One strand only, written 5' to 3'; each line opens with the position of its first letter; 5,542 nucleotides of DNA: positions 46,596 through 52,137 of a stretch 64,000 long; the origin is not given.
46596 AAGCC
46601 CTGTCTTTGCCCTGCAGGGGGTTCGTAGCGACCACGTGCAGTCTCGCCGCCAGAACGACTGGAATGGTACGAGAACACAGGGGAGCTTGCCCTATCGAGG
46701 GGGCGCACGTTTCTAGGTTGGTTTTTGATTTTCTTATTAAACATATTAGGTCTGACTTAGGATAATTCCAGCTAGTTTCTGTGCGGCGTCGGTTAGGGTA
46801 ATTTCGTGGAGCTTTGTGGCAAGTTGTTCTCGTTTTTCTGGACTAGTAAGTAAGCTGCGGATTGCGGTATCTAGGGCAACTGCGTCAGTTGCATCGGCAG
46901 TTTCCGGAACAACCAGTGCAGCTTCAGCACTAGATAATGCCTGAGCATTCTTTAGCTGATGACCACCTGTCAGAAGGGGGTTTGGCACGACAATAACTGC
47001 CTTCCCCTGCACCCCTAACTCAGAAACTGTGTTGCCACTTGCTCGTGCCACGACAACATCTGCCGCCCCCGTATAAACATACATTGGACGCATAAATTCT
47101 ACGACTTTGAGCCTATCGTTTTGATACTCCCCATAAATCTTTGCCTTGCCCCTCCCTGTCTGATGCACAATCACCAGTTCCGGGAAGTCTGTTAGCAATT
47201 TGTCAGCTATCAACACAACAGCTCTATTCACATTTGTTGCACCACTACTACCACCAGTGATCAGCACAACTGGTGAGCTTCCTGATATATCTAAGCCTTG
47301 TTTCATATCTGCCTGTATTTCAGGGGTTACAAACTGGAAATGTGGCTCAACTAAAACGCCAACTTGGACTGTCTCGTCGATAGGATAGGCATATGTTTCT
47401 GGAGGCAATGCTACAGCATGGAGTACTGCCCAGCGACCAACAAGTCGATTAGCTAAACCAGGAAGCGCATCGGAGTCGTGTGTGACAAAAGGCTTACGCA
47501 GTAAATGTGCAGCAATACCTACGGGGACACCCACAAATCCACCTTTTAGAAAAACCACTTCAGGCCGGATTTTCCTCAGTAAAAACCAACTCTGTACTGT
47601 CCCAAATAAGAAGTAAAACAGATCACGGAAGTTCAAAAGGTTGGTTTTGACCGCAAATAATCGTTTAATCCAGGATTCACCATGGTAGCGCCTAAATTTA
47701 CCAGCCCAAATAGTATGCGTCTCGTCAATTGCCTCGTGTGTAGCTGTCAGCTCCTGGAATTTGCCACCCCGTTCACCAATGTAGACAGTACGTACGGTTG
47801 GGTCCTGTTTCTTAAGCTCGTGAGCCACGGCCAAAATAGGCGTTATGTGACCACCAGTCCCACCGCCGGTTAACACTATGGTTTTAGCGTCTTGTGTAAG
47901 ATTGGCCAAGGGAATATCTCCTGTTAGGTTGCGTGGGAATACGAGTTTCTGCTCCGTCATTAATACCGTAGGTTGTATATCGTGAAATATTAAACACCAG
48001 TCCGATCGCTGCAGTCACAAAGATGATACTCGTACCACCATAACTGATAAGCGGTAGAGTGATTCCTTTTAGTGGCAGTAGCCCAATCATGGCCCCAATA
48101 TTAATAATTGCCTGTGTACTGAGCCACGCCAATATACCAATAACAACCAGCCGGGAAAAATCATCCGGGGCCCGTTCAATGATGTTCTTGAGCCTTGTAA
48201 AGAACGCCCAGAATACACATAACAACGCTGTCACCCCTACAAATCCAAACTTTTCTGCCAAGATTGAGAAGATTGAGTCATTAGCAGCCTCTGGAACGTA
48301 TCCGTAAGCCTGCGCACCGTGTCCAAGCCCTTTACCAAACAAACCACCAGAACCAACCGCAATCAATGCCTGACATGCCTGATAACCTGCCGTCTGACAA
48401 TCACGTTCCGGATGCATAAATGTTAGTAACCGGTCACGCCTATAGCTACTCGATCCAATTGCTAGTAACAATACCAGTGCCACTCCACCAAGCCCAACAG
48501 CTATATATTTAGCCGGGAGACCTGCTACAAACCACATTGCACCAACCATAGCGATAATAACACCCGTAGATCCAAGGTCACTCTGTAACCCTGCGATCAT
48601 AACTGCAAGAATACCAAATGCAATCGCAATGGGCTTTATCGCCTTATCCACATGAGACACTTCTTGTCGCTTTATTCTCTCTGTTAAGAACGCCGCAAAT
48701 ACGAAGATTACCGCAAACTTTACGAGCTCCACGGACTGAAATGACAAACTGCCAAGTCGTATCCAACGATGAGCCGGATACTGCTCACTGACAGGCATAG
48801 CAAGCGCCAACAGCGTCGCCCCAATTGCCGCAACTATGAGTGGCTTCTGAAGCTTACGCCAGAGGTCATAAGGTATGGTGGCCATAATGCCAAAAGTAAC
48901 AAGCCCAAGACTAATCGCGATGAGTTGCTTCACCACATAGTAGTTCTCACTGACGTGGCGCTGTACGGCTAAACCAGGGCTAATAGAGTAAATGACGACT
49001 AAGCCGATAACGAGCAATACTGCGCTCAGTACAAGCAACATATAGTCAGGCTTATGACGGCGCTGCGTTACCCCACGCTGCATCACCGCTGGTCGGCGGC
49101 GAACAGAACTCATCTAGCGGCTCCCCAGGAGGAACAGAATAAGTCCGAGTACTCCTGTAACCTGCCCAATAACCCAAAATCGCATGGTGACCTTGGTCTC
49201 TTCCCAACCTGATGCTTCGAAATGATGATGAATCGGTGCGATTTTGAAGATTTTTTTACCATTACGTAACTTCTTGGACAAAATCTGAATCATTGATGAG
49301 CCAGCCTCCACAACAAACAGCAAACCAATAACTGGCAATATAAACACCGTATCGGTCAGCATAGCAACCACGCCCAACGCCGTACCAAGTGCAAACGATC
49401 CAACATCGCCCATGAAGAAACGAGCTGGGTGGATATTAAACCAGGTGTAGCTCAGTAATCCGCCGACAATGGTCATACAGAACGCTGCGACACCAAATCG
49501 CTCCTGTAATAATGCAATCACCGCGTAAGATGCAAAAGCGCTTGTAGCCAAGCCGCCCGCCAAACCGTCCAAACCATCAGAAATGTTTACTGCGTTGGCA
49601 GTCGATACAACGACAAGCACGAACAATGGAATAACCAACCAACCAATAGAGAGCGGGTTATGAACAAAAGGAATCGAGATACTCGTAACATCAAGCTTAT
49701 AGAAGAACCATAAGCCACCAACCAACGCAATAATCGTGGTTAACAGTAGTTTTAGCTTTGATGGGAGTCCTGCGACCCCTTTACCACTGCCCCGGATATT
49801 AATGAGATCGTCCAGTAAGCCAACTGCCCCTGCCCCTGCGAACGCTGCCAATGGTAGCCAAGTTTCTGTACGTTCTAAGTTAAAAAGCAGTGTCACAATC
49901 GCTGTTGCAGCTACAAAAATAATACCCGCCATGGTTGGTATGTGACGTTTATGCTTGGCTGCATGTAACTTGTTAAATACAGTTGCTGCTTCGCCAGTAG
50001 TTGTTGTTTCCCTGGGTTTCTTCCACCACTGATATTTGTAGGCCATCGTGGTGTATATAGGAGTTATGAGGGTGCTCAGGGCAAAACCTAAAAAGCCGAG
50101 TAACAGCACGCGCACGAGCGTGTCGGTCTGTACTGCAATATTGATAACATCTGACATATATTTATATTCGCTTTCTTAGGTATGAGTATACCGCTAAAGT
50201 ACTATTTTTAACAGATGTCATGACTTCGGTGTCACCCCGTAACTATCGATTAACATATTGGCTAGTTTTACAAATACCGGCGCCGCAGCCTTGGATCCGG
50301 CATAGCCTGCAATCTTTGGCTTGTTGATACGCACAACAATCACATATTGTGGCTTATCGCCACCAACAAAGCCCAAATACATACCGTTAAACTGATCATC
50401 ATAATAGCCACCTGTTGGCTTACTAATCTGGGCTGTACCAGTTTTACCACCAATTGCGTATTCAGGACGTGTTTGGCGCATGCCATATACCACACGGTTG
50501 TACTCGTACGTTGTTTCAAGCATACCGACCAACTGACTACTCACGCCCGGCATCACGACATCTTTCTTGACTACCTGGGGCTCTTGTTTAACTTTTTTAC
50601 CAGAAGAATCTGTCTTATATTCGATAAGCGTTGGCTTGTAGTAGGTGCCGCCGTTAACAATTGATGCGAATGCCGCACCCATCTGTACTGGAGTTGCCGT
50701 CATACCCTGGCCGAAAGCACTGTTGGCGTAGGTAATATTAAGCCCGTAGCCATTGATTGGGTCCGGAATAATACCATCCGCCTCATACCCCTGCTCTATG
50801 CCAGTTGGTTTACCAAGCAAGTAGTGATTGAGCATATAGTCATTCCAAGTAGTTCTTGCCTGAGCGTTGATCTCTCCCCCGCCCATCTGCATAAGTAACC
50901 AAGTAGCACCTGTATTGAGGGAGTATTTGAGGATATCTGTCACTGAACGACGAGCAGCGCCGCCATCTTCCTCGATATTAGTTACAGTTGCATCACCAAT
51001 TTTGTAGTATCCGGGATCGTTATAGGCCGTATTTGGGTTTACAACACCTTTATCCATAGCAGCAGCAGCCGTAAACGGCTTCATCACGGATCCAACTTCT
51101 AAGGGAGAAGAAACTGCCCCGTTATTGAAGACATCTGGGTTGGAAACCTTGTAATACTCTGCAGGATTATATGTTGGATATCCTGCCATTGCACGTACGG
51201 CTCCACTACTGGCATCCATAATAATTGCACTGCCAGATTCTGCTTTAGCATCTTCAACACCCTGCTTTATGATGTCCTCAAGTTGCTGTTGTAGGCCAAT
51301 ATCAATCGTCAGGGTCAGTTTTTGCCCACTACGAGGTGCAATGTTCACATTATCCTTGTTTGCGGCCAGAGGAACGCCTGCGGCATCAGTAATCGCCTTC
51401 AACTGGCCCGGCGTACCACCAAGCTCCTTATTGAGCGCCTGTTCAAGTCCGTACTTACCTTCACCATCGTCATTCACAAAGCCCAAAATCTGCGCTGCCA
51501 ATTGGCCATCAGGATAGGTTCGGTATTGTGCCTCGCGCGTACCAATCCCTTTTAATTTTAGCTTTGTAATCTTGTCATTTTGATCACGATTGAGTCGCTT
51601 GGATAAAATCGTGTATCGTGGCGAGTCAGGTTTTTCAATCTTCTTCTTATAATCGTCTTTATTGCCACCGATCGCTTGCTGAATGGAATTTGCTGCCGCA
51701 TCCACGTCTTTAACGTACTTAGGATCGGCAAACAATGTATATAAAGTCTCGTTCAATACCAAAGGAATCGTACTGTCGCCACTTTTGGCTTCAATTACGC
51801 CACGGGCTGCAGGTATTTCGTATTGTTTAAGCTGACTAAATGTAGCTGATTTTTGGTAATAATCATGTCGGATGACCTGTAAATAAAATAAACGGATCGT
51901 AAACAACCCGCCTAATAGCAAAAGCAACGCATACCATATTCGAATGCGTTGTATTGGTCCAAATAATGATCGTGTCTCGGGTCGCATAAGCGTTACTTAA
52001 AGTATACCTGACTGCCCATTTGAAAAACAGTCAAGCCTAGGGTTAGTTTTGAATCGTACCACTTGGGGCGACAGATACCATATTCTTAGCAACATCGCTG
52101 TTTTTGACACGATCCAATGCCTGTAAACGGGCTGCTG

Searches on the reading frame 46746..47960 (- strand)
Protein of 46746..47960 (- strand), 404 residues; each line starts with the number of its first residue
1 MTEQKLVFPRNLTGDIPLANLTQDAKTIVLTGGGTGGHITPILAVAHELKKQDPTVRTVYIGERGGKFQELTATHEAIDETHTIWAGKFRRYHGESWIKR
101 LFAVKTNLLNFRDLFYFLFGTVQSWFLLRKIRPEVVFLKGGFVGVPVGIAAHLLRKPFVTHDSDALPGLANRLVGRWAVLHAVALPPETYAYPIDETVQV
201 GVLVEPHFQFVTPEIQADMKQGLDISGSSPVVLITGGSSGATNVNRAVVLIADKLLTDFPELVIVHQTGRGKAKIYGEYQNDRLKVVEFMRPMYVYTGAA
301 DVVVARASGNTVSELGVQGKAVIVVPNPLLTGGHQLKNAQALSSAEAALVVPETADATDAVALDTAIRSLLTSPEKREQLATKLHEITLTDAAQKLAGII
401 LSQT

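Call 69: search_protein_families(library=pfam, proteins=[window:46746-47960:-], max_evalue=0.001)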
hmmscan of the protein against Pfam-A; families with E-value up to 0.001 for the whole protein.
window:46746-47960:- (404 aa): 2 families
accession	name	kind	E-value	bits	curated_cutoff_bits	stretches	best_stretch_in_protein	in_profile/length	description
PF03033.26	Glyco_transf_28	-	4.8e-26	91.9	26.2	1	28-178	1-134/139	Glycosyltransferase family 28 N-terminal domain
PF04101.22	Glyco_tran_28_C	-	9.8e-24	84.7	22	1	231-394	1-164/166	Glycosyltransferase family 28 C-terminal domain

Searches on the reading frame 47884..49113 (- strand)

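Call 69: search_protein_families(library=pfam, proteins=[window:47884-49113:-], max_evalue=0.001)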
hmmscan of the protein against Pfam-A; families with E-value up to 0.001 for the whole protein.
window:47884-49113:- (409 aa): 1 family
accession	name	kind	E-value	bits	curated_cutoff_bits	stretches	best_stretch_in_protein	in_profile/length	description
PF01098.24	FTSW_RODA_SPOVE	-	3.6e-87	293.1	26.4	1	26-381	3-355/356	Cell cycle protein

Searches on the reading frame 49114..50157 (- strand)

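Call 70: search_protein_families(library=pfam, proteins=[window:49114-50157:-], max_evalue=0.001)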
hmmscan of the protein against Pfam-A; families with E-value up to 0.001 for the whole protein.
window:49114-50157:- (347 aa): 1 family
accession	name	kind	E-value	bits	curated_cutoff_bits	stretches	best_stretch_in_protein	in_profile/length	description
PF00953.26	Glycos_transf_4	-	8.7e-34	117.3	27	1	102-267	4-158/160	Glycosyl transferase family 4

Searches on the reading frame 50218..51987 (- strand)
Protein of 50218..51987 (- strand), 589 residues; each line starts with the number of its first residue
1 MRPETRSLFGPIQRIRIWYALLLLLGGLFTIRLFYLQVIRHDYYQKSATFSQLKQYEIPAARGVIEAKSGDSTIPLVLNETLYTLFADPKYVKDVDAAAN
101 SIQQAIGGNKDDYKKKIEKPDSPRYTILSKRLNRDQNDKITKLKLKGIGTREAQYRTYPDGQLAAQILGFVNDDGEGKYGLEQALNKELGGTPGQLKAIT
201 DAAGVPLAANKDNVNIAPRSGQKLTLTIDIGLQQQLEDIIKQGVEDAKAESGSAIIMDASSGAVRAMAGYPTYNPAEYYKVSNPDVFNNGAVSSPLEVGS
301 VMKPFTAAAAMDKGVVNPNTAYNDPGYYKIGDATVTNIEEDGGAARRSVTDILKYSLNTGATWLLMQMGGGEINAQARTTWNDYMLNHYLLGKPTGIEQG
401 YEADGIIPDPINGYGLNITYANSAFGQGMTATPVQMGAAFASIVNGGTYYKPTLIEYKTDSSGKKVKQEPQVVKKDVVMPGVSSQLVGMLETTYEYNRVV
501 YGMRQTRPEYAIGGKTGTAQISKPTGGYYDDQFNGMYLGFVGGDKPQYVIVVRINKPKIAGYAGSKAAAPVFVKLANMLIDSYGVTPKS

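Call 70: search_protein_families(library=pfam, proteins=[window:50218-51987:-], max_evalue=0.001)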
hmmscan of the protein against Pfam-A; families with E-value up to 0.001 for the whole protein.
window:50218-51987:- (589 aa): 3 families
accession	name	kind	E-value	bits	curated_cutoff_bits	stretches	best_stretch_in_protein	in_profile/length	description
PF00905.27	Transpeptidase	-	2.2e-55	188.4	22.1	1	252-575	1-297/299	Penicillin binding protein transpeptidase domain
PF03717.20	PBP_dimer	-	1.4e-13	52.1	24.4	1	58-207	2-176/180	Penicillin-binding Protein dimerisation domain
PF21922.1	PBP_dimer_2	-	0.00013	22.6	27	1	156-195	25-63/83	Penicillin binding protein A dimerisation domain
